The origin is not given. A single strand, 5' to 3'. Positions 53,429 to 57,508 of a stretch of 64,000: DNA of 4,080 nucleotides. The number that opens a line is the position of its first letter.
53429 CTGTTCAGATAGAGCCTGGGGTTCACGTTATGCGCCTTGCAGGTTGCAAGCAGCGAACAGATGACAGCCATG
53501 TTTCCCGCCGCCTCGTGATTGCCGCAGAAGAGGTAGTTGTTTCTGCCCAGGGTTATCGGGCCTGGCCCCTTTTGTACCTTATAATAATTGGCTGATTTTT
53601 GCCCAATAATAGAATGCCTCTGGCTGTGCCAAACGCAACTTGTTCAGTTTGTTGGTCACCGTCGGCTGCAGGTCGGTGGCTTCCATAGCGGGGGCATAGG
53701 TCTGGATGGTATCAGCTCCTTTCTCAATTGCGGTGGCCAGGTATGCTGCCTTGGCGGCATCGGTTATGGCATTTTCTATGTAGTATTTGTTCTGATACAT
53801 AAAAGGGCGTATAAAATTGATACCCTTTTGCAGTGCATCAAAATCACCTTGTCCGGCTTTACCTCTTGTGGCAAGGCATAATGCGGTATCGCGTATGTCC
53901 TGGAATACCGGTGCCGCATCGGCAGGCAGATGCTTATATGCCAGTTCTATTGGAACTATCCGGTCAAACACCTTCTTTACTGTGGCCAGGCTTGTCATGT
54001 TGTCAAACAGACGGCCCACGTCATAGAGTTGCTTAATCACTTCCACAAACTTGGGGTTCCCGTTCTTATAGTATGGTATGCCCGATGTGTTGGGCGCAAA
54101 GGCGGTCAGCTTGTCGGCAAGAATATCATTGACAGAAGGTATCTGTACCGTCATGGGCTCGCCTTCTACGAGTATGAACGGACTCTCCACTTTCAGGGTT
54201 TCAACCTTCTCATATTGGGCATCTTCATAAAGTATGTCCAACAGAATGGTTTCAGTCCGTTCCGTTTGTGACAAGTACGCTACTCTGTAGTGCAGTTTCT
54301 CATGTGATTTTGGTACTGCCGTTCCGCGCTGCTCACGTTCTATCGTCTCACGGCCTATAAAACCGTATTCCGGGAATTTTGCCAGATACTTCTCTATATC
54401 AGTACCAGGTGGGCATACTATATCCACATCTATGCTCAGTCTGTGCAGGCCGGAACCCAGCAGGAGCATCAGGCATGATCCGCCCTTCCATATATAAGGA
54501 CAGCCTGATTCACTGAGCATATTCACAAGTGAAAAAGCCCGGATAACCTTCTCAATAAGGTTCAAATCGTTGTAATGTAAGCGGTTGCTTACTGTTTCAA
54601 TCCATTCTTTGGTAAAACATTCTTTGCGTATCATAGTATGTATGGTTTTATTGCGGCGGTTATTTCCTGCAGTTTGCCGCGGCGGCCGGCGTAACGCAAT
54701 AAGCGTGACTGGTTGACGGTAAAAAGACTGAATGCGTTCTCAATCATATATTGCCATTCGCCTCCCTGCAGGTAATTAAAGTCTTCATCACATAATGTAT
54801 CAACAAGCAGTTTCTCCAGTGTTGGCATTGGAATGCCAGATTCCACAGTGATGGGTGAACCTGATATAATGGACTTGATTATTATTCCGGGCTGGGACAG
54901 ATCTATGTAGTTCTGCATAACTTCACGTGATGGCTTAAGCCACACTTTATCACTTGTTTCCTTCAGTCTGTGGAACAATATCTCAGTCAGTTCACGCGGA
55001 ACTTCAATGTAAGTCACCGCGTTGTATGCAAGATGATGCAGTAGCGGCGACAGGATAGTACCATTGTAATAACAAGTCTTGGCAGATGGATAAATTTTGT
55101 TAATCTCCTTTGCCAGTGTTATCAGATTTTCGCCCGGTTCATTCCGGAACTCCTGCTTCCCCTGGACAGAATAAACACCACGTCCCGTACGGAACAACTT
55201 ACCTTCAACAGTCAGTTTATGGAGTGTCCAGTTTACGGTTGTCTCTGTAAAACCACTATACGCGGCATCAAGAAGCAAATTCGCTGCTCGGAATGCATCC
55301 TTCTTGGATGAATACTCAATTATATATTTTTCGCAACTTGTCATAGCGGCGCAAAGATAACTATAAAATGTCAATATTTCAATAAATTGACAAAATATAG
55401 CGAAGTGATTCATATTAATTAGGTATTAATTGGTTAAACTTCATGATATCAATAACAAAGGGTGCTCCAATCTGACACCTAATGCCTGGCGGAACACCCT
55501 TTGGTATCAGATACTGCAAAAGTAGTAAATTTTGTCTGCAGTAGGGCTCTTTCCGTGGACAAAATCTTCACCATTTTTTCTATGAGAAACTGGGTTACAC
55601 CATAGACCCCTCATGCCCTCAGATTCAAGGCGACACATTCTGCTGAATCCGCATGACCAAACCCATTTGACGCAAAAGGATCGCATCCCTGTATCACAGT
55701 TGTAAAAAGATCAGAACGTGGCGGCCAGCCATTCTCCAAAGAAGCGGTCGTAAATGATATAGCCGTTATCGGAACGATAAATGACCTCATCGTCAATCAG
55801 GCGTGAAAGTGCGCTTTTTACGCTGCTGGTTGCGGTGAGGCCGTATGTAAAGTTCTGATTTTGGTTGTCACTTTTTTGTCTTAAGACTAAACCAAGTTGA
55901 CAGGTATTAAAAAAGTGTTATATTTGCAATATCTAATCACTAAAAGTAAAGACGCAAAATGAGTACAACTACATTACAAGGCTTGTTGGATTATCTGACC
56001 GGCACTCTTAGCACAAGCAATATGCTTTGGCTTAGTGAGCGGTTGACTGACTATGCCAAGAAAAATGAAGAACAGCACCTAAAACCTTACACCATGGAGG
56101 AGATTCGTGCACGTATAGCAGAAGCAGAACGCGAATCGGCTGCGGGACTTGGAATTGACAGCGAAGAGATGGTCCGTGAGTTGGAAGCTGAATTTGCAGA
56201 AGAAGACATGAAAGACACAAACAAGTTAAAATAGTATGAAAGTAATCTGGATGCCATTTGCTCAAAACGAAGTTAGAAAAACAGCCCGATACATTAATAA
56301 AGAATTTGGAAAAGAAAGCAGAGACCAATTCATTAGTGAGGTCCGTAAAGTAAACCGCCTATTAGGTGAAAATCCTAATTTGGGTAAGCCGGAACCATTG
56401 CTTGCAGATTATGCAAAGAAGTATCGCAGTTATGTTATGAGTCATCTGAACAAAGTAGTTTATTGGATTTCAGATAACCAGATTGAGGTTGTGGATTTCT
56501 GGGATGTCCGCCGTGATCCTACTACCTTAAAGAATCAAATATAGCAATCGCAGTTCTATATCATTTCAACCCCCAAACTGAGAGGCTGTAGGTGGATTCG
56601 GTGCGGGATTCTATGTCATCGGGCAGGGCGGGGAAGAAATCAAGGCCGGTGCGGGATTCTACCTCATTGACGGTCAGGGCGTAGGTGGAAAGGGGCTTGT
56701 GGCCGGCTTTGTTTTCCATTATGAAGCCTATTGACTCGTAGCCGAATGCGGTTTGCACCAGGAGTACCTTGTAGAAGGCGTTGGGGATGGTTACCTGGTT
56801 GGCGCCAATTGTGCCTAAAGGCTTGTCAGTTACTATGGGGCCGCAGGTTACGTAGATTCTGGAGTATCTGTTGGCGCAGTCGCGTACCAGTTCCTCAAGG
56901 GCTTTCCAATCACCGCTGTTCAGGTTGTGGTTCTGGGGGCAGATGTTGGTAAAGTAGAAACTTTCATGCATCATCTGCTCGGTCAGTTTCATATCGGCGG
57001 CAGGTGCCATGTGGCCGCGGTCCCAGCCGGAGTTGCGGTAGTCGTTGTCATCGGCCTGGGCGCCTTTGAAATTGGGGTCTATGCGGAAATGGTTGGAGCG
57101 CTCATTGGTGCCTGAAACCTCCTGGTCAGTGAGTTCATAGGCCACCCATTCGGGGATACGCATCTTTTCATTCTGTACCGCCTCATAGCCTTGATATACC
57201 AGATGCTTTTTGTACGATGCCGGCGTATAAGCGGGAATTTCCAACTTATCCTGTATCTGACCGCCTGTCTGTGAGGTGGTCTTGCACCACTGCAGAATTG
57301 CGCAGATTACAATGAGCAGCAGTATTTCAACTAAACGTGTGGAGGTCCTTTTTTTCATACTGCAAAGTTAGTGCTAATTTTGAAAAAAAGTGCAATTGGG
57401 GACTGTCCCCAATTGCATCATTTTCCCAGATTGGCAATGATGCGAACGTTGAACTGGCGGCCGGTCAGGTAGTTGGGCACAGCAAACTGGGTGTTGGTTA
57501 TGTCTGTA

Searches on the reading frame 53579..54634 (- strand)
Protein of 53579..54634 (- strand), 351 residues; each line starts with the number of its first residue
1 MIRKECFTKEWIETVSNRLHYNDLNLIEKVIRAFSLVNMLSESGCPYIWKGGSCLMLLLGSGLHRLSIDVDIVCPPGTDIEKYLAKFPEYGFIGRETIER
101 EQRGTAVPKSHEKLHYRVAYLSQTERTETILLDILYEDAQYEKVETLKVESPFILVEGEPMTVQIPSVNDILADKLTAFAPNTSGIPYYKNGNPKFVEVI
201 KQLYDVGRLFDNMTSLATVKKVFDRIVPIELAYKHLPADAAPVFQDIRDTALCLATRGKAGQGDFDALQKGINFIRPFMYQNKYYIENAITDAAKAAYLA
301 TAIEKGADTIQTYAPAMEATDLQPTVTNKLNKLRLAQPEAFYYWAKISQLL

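Call 9: search_protein_families(library=pfam, proteins=[window:53579-54634:-], max_evalue=0.01)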
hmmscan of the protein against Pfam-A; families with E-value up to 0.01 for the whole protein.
window:53579-54634:- (351 aa): 1 family
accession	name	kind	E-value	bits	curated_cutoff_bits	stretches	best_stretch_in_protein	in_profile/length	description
PF08843.17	AbiEii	-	1.3e-14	55.2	22.5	1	41-226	9-185/238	Nucleotidyl transferase AbiEii toxin, Type IV TA system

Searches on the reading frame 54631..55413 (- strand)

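Call 9: search_protein_families(library=pfam, proteins=[window:54631-55413:-], max_evalue=0.01)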
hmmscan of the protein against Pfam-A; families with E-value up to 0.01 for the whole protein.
window:54631-55413:- (260 aa): 1 family
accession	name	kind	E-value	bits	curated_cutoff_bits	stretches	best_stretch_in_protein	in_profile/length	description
PF20217.3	DUF6577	-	6.3e-57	193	27.8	1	59-256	1-199/204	Family of unknown function (DUF6577)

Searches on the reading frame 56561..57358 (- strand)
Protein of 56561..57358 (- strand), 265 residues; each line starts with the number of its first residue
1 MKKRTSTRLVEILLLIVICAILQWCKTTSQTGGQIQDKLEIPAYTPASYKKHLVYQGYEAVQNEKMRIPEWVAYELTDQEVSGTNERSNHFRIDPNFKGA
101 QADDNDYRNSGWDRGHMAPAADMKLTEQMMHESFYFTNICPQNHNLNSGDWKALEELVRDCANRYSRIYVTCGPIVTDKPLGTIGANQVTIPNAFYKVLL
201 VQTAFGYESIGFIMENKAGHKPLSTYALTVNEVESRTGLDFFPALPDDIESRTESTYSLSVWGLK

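Call 9: search_protein_families(library=pfam, proteins=[window:56561-57358:-], max_evalue=0.01)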
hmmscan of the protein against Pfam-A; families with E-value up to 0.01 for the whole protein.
window:56561-57358:- (265 aa): 2 families
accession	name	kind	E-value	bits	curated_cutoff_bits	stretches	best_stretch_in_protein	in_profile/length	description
PF01223.29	Endonuclease_NS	-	1.6e-52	178.8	23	1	48-247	14-222/223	DNA/RNA non-specific endonuclease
PF13930.12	Endonuclea_NS_2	-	6.7e-05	23.5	27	1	105-165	47-101/132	DNA/RNA non-specific endonuclease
